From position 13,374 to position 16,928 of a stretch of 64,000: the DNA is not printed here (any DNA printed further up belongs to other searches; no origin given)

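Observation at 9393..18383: Co-directional operon: methyltransferase::GT2 fusion - Fkp (fucokinase/GDP-fucose pyrophosphorylase) - orphan solute-binding lipoprotein - glycoside hydrolase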

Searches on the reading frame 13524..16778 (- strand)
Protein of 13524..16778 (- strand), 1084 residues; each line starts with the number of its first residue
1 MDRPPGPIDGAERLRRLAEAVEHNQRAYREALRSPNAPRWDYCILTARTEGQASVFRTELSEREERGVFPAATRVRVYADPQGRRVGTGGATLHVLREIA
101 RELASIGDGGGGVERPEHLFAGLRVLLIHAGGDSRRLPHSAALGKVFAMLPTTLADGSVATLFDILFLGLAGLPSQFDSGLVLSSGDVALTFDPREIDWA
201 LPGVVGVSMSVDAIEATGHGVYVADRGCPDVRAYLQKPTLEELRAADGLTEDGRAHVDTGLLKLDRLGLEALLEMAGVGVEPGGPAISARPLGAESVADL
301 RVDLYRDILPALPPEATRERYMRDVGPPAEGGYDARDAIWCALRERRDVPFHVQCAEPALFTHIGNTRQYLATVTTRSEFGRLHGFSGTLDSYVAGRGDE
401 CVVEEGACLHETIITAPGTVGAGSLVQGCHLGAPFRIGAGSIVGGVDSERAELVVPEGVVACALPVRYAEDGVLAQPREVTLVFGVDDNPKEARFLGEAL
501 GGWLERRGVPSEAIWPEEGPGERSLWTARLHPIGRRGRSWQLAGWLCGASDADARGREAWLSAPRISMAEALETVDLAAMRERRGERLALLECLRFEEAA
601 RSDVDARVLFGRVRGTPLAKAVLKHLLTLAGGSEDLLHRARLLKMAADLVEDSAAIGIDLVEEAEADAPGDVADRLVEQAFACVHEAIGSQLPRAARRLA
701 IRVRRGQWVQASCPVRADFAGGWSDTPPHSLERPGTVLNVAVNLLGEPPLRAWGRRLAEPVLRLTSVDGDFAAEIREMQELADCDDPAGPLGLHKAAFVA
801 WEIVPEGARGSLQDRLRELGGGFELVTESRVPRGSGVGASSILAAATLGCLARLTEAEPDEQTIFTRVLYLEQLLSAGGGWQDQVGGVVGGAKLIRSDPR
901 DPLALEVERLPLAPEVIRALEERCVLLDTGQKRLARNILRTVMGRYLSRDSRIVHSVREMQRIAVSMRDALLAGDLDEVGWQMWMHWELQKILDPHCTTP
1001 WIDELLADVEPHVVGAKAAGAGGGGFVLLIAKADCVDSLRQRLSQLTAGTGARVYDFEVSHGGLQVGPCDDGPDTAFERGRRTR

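Call 7: search_protein_families(library=pfam, proteins=[window:13524-16778:-], max_evalue=0.01)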
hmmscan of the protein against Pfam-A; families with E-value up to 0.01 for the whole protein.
window:13524-16778:- (1084 aa): 3 families
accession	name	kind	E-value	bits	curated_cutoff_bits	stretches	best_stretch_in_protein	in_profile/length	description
PF07959.18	Fucose_pyrophosphorylase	-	2e-70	238.3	34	1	121-533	5-415/418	Fucose pyrophosphorylase domain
PF00288.32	GHMP_kinases_N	-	2.5e-10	40.9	22.3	1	817-891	12-87/87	GHMP kinases N terminal domain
PF08544.19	GHMP_kinases_C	-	5.7e-05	23.9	21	1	967-1043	1-79/85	GHMP kinases C terminal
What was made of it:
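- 13524..16778 (-): Fkp-like bifunctional sugar-1-kinase / GDP-sugar pyrophosphorylase, 1084 aa. PF07959 at 2e-70 plus GHMP N and C domains, call 7.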

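Call 8: search_protein_families(library=ncbifam, proteins=[window:13524-16778:-], max_evalue=0.01)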
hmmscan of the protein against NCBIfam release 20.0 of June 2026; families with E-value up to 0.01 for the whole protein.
window:13524-16778:- (1084 aa): 8 families
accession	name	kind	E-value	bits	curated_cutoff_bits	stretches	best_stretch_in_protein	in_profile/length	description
NF009948.0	PRK13412.1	equivalog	5.8e-139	464.5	721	1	77-1066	53-971/974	bifunctional fucokinase/fucose-1-phosphate guanylyltransferase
NF049969.1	GlMnHpPKinHddA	equivalog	3.2e-15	56.4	600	1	710-1061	4-330/338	D-glycero-D-manno-heptose 7-phosphate kinase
TIGR00549.1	mevalon_kin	equivalog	2.1e-09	37.3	163.05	1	823-1028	81-274/276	mevalonate kinase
NF003705.0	PRK05322.1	equivalog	6.9e-09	34.9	385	1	951-1063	269-384/388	galactokinase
TIGR00131.1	gal_kin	equivalog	9.6e-09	34.6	226.65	1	921-1045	240-364/388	galactokinase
NF003006.0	PRK03817.1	equivalog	4.6e-06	25.8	443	1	951-1045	234-327/352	galactokinase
NF003036.0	PRK03926.1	equivalog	8.7e-06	25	403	1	822-1040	75-276/302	mevalonate kinase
NF003472.0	PRK05101.1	equivalog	6.5e-05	22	499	0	952-1045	264-358/382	galactokinase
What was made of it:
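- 13524..16778 (-): PRK13412 matched end to end at 464.5 bits, below the 721 cutoff, call 8.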

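Call 15: find_encoding_contigs(protein=window:13524-16778:-, flank=10000, max_places=6)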
Protein window:13524-16778:- (1084 aa): no gene with exactly this product is on record in the collection.
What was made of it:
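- Tried and rejected: An exact look-up of the Fkp protein found nothing (call 15).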

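Call 16: find_homologous_proteins(query=window:13524-16778:-, max_evalue=1e-10)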
Query window:13524-16778:- (1084 aa): 34 proteins with E <= 1e-10 among 8000 candidates.
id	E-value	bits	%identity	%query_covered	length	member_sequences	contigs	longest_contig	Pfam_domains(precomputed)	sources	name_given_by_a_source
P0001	0.0e+0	2415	99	100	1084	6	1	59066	PF07959.19,PF00288.33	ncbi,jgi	-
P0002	0.0e+0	1026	50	99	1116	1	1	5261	PF07959.19,PF00288.33,PF08544.19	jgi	jgi:fucokinase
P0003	0.0e+0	1025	50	99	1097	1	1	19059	PF07959.19,PF00288.33,PF08544.19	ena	-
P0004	1.8e-177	611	39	95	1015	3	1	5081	PF07959.19,PF08544.19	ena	-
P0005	4.5e-176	606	39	97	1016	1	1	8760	PF07959.19,PF08544.19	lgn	-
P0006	3.2e-157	544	35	92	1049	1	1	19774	PF07959.19,PF00288.33,PF08544.19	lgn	-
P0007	6.8e-137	476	33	92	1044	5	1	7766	PF07959.19,PF00288.33,PF08544.19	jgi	-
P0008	5.7e-134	467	34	90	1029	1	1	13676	PF07959.19,PF00288.33,PF08544.19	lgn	-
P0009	1.6e-133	465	41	30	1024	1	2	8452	PF07959.19,PF00288.33,PF08544.19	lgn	-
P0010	6.8e-133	463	34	97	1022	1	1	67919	PF07959.19,PF00288.33,PF08544.19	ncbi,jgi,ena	-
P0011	2.1e-132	461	35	95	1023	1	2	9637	PF07959.19,PF00288.33,PF08544.19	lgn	-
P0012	2.8e-131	458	34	98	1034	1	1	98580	PF07959.19,PF00288.33,PF08544.19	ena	-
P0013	5.4e-131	457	35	95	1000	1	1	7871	PF07959.19,PF00288.33,PF08544.19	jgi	jgi:fucokinase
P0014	1.5e-129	452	35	94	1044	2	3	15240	PF07959.19,PF00288.33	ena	-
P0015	7.4e-128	446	32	96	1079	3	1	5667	PF07959.19,PF00288.33,PF08544.19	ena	-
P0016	3.6e-127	444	33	92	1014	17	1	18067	PF07959.19,PF00288.33,PF08544.19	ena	-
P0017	1.5e-125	439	33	95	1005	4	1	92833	PF07959.19,PF00288.33,PF08544.19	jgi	jgi:fucokinase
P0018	3.2e-117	411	31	96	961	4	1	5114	PF07959.19,PF00288.33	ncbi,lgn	-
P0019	3.8e-117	411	33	91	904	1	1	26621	PF07959.19,PF00288.33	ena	-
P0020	7.8e-116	407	32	90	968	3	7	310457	PF07959.19,PF00288.33,PF08544.19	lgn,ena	-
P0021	3.5e-115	404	35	95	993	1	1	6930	PF07959.19,PF00288.33,PF08544.19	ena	-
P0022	8.3e-115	403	34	95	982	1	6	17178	PF07959.19,PF00288.33,PF08544.19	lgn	-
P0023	8.3e-112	393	34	97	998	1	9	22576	PF07959.19,PF00288.33,PF08544.19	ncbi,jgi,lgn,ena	jgi:fucokinase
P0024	3.7e-107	378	33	95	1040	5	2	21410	PF07959.19,PF00288.33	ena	-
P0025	1.8e-104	369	34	90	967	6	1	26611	PF07959.19,PF00288.33,PF08544.19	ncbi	-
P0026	1.6e-103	366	41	32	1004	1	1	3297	PF07959.19,PF00288.33,PF08544.19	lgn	-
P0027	6.1e-102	361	41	30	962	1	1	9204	PF07959.19,PF00288.33,PF08544.19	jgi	jgi:fucokinase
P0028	1.7e-97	346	34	90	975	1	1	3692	PF07959.19,PF00288.33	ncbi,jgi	ncbi:MAG: hypothetical protein RLZZ127_2591 [Planctomycetota bacterium]|jgi:fucokinase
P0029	2.6e-87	312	31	95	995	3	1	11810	PF07959.19,PF00288.33,PF08544.19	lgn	-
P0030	1.5e-85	306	29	95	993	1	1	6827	PF07959.19,PF00288.33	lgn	-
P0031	2.6e-84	302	29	95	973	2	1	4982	PF07959.19,PF00288.33,PF08544.19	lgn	-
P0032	2.1e-73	266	38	34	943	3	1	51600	PF07959.19,PF00288.33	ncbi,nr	ncbi:MAG: hypothetical protein IT433_00045 [Phycisphaerales bacterium]|nr:hypothetical protein [Phyc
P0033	3.3e-72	262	36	34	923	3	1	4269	PF07959.19,PF00288.33,PF08544.19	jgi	jgi:galactokinase/mevalonate kinase-like predicted kinase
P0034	4.9e-61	225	31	78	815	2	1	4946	PF07959.19,PF00288.33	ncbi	-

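Call 17: find_encoding_contigs(protein=P0001, flank=10000, max_places=3)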
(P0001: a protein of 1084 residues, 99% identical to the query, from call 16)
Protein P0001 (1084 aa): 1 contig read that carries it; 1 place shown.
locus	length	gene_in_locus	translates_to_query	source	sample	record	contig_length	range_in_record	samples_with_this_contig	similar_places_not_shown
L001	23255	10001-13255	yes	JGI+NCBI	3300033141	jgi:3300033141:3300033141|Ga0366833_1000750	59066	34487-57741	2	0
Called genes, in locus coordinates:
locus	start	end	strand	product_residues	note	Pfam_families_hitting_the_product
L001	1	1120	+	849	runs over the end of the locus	PF02449:Glyco_hydro_42 (weak)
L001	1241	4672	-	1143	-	PF05048:NosD (faint), PF13229:Beta_helix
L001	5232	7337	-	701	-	-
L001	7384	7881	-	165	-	PF00085:Thioredoxin, PF13098:Thioredoxin_2 (weak), PF13905:Thioredoxin_8 (faint)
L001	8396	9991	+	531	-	PF01209:Ubie_methyltran (weak), PF13489:Methyltransf_23, PF08241:Methyltransf_11, PF08242:Methyltransf_12, PF13649:Methyltransf_25, PF13847:Methyltransf_31, PF00535:Glycos_transf_2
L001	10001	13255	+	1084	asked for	PF07959:Fucose_pyrophosphorylase, PF00288:GHMP_kinases_N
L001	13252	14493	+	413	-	PF01547:SBP_bac_1, PF13416:SBP_bac_8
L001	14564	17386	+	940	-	-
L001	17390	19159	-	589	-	-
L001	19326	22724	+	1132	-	PF07940:Hepar_II_III_C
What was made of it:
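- Tried and rejected: A 99% identical copy located the same arrangement (calls 16, 17).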

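Call 18: find_encoding_contigs(protein=P0003, flank=10000, max_places=3)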
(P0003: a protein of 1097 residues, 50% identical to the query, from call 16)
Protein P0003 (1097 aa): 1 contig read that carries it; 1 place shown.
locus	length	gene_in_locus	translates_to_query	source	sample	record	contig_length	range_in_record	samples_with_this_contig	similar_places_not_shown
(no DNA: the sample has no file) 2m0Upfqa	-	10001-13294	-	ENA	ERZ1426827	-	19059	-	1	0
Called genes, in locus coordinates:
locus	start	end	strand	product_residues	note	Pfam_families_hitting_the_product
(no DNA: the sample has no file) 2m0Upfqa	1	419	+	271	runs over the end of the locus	-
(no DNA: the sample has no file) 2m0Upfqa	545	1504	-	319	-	PF01408:GFO_IDH_MocA, PF22725:GFO_IDH_MocA_C3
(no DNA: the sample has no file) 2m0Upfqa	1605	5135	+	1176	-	-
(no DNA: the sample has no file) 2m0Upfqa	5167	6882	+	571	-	-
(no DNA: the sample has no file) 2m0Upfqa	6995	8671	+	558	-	-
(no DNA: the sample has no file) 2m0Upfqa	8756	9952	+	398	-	PF13524:Glyco_trans_1_2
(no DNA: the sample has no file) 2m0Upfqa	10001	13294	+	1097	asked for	PF07959:Fucose_pyrophosphorylase, PF00288:GHMP_kinases_N (weak), PF08544:GHMP_kinases_C (weak)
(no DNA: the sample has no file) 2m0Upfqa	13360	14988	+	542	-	-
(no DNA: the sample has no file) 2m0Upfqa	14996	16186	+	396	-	PF13439:Glyco_transf_4 (faint), PF00534:Glycos_transf_1, PF13692:Glyco_trans_1_4, PF13524:Glyco_trans_1_2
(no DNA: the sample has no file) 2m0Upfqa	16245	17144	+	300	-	?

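Call 19: find_encoding_contigs(protein=P0002, flank=10000, max_places=2)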
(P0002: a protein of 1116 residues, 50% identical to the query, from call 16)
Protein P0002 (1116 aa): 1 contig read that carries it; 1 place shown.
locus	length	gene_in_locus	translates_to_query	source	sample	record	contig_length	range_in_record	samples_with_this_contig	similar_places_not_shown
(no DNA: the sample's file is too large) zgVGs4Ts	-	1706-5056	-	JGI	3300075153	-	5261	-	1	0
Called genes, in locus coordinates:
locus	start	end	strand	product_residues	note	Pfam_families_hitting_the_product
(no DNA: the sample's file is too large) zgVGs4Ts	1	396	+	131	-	?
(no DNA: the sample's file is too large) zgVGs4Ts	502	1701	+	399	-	PF13524:Glyco_trans_1_2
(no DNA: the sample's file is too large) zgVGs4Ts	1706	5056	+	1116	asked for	PF07959:Fucose_pyrophosphorylase, PF00288:GHMP_kinases_N (weak), PF08544:GHMP_kinases_C (faint)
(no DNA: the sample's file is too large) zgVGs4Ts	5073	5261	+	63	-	?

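Call 20: find_encoding_contigs(protein=P0006, flank=10000, max_places=2)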
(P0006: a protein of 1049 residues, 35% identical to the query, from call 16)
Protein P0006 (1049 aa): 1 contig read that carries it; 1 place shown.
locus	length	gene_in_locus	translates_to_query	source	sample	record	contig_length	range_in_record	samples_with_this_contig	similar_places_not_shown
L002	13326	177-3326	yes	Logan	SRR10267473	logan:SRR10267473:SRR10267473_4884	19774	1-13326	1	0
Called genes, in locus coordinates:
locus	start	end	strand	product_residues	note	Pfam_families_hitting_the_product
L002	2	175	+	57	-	?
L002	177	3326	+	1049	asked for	PF07959:Fucose_pyrophosphorylase, PF00288:GHMP_kinases_N, PF08544:GHMP_kinases_C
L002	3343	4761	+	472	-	PF01943:Polysacc_synt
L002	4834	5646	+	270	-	PF01609:DDE_Tnp_1, PF13612:DDE_Tnp_1_3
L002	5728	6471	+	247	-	PF05050:Methyltransf_21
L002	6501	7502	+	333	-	-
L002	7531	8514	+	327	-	-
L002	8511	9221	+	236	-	PF13489:Methyltransf_23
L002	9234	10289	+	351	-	PF13439:Glyco_transf_4, PF00534:Glycos_transf_1, PF13692:Glyco_trans_1_4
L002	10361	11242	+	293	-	PF00535:Glycos_transf_2, PF10111:Glyco_tranf_2_2, PF13641:Glyco_tranf_2_3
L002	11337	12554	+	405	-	PF13439:Glyco_transf_4, PF13579:Glyco_trans_4_4, PF00534:Glycos_transf_1, PF13692:Glyco_trans_1_4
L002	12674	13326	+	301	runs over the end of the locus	PF00515:TPR_1 (faint), PF13374:TPR_10 (faint), PF13432:TPR_16 (faint), PF14559:TPR_19 (faint), PF13424:TPR_12 (faint), PF07719:TPR_2 (faint), PF13181:TPR_8 (faint), PF13428:TPR_14 (faint)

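Call 21: find_encoding_contigs(protein=P0012, flank=10000, max_places=2)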
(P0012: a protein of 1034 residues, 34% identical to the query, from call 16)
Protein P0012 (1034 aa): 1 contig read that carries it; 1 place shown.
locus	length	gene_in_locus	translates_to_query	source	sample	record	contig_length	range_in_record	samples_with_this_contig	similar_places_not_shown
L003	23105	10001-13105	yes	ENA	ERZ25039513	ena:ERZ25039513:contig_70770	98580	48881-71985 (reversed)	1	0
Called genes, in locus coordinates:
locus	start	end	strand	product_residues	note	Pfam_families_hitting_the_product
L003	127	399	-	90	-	PF00535:Glycos_transf_2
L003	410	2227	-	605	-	PF02776:TPP_enzyme_N, PF00205:TPP_enzyme_M, PF02775:TPP_enzyme_C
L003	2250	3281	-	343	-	PF01370:Epimerase, PF07993:NAD_binding_4 (faint), PF16363:GDP_Man_Dehyd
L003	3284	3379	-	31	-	-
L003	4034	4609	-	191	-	PF01041:DegT_DnrJ_EryC1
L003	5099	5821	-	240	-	PF01370:Epimerase, PF02719:Polysacc_synt_2 (weak), PF16363:GDP_Man_Dehyd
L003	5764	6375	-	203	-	PF00483:NTP_transferase, PF12804:NTP_transf_3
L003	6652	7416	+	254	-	PF01061:ABC2_membrane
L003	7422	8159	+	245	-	PF00005:ABC_tran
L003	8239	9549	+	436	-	PF01041:DegT_DnrJ_EryC1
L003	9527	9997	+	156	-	PF00293:NUDIX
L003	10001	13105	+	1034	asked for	PF07959:Fucose_pyrophosphorylase, PF00288:GHMP_kinases_N, PF08544:GHMP_kinases_C (weak)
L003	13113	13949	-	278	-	PF01370:Epimerase, PF16363:GDP_Man_Dehyd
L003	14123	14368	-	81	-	-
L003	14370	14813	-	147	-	-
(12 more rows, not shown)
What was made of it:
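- Fkp homologues at 50% and 33-35% identity lie in ordinary glycosyltransferase or O-antigen-type clusters (calls 18-21).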
